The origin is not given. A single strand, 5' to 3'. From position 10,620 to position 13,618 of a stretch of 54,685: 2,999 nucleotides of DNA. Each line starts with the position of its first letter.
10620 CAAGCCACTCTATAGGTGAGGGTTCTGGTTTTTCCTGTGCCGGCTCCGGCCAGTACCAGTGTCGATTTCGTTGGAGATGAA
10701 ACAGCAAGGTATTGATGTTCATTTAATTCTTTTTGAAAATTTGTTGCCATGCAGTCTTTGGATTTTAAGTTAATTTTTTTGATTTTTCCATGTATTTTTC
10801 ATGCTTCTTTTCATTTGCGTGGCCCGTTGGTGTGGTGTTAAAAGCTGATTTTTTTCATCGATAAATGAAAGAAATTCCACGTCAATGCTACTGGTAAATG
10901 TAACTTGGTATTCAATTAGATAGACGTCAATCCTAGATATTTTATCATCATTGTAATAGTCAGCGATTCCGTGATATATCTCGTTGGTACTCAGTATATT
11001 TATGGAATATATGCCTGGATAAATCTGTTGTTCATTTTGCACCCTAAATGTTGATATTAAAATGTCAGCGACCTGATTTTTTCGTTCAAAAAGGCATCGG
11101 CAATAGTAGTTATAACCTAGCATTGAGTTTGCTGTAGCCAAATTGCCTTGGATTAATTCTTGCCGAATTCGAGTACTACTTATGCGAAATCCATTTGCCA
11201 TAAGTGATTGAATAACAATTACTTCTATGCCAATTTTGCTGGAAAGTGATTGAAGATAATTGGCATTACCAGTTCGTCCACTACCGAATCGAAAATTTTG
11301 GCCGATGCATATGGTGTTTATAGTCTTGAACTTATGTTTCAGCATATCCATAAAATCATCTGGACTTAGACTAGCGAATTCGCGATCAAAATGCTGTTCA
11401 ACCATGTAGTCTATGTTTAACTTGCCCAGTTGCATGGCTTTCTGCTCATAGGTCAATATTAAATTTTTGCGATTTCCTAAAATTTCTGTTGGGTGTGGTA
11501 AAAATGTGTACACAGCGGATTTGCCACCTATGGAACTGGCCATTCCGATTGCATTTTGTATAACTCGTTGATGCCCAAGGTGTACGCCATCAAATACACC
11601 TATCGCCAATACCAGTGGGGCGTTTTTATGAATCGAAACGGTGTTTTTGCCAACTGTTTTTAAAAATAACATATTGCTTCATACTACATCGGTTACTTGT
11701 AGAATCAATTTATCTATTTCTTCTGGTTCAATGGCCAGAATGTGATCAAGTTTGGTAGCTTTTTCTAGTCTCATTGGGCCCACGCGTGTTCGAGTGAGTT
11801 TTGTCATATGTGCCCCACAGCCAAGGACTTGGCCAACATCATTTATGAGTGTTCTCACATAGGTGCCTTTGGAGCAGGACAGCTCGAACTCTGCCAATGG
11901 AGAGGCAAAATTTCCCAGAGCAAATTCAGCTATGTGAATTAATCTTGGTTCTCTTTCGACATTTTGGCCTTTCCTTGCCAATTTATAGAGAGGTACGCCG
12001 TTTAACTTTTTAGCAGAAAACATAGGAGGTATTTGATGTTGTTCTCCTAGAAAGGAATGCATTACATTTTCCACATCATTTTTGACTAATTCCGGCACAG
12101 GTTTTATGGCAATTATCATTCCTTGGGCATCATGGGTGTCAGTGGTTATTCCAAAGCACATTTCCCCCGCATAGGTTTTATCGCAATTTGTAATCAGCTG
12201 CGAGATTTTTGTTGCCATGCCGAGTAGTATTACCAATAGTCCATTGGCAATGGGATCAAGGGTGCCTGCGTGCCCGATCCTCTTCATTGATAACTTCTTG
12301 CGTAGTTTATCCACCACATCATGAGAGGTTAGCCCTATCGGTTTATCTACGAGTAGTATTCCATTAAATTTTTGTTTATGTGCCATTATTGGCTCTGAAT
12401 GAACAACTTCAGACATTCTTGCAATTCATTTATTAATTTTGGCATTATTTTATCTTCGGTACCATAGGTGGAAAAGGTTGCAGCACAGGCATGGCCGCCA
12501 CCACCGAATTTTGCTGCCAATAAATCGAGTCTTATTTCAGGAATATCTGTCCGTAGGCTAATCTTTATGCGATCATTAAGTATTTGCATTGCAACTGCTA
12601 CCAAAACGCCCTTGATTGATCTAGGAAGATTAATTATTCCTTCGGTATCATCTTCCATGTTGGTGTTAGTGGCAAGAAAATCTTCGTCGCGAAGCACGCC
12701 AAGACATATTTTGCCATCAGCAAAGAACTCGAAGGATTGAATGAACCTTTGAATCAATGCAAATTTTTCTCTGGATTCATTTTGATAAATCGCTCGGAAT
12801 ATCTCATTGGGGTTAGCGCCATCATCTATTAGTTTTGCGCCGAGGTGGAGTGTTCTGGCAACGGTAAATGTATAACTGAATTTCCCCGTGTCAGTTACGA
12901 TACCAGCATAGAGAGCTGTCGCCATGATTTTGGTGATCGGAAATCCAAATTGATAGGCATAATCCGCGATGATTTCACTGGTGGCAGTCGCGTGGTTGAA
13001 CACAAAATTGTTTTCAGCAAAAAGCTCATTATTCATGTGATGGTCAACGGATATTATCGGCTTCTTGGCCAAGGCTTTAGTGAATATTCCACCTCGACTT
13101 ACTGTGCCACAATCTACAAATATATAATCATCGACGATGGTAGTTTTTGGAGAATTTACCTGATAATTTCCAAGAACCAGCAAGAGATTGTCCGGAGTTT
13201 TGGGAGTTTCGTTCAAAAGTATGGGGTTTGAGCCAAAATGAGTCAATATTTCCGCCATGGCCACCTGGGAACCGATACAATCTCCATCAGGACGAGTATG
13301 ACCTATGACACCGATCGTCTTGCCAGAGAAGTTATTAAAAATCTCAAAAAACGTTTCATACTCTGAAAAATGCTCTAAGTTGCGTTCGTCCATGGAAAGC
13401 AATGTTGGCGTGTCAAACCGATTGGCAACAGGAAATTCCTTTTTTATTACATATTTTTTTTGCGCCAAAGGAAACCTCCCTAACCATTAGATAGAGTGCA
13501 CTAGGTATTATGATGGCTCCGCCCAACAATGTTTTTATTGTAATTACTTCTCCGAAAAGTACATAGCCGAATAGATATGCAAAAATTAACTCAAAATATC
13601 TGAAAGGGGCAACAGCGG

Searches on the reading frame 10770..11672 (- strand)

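Call 20: search_protein_families(library=ncbifam, proteins=[window:10770-11672:-], max_evalue=1e-10)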
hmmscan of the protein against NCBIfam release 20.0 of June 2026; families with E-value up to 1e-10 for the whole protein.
window:10770-11672:- (300 aa): 9 families
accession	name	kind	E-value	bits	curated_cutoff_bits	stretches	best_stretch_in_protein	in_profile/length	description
NF004162.0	PRK05627.1-5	equivalog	5.3e-48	164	241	1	12-293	7-294/304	bifunctional riboflavin kinase/FAD synthetase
NF004160.0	PRK05627.1-3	equivalog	1.6e-47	161.8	295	1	17-192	14-195/325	bifunctional riboflavin kinase/FAD synthetase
NF004159.0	PRK05627.1-2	equivalog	1.1e-40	139.7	306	1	15-289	12-298/326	bifunctional riboflavin kinase/FAD synthetase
TIGR00083.1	ribF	equivalog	2.2e-40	138.9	184.35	1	21-275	1-266/290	riboflavin biosynthesis protein RibF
NF004163.0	PRK05627.1-6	equivalog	1e-38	133.2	315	1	15-276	13-285/313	bifunctional riboflavin kinase/FAD synthetase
NF004161.0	PRK05627.1-4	equivalog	1.1e-35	123.2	461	1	15-293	15-306/324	bifunctional riboflavin kinase/FAD synthetase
NF045965.1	RibF_rel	equivalog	5.5e-33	114.6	200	1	16-272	11-253/279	FAD synthase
NF005518.0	PRK07143.1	equivalog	4.2e-30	105.1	232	1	13-271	10-251/281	hypothetical protein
NF004158.0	PRK05627.1-1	equivalog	2.3e-26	92.9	396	1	9-237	7-238/304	bifunctional riboflavin kinase/FAD synthetase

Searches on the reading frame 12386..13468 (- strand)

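Call 20: search_protein_families(library=ncbifam, proteins=[window:12386-13468:-], max_evalue=1e-10)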
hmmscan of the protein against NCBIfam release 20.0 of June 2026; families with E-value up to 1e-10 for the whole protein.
window:12386-13468:- (360 aa): 3 families
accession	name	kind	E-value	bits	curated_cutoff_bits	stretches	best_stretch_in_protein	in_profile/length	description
NF053633.1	OlncasPapPhNrnA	equivalog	4.2e-31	108.1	350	1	51-350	18-312/317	bifunctional oligoribonuclease/PAP phosphatase NrnA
NF011110.0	PRK14538.1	equivalog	3.3e-14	52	707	1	135-355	469-680/838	putative bifunctional signaling protein/50S ribosomal protein L9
NF041569.1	A-tRNAntase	equivalog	7.9e-13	47.5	1440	1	112-354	65-302/880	A-adding tRNA nucleotidyltransferase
